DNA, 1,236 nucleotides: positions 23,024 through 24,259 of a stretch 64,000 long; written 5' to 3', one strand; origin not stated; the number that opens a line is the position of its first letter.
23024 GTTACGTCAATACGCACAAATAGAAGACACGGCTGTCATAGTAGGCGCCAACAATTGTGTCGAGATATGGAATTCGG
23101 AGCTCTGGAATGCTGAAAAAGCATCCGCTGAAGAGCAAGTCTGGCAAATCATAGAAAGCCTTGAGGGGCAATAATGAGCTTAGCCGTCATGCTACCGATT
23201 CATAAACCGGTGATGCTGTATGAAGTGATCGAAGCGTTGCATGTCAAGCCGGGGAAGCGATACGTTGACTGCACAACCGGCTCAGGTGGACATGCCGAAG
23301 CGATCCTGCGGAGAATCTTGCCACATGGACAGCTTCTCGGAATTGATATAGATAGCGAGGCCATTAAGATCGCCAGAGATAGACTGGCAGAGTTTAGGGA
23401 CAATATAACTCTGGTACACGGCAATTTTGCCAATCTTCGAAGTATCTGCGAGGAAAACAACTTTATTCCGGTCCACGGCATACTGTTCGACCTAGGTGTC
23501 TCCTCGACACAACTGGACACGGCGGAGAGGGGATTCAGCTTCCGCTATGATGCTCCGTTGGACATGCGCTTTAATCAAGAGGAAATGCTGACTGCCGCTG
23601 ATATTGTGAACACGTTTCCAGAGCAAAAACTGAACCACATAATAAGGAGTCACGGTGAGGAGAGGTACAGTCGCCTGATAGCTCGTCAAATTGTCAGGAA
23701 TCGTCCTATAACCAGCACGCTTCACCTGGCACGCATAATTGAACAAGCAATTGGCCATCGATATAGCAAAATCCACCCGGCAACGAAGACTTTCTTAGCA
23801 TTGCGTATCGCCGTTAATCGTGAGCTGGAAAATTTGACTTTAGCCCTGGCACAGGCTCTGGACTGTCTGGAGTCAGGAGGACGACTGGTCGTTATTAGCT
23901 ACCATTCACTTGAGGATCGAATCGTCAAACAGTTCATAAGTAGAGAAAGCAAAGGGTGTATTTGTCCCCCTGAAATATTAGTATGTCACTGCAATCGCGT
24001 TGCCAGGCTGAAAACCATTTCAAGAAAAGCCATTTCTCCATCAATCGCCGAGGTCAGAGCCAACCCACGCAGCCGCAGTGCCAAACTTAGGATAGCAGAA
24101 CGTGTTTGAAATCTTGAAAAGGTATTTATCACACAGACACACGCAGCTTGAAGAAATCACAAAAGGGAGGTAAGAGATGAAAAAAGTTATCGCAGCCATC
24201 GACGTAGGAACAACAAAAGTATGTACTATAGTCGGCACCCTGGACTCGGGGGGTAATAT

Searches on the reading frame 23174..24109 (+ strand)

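Call 33: search_protein_families(library=pfam, proteins=[window:23174-24109:+], max_evalue=0.00001)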
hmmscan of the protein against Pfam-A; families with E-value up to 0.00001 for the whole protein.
window:23174-24109:+ (311 aa): 4 families
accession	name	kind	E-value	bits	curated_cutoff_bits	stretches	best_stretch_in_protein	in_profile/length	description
PF01795.25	Methyltransf_5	-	1e-112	377.1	27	1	10-310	4-308/309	MraW methylase family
PF13847.12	Methyltransf_31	-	2.1e-08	34.4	27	1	25-97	2-75/145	Methyltransferase domain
PF13649.12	Methyltransf_25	-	1.1e-06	29.7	27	1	32-90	3-60/97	Methyltransferase domain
PF08704.16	GCD14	-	4.7e-06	26.9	26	1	18-77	32-88/247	tRNA methyltransferase complex GCD14 subunit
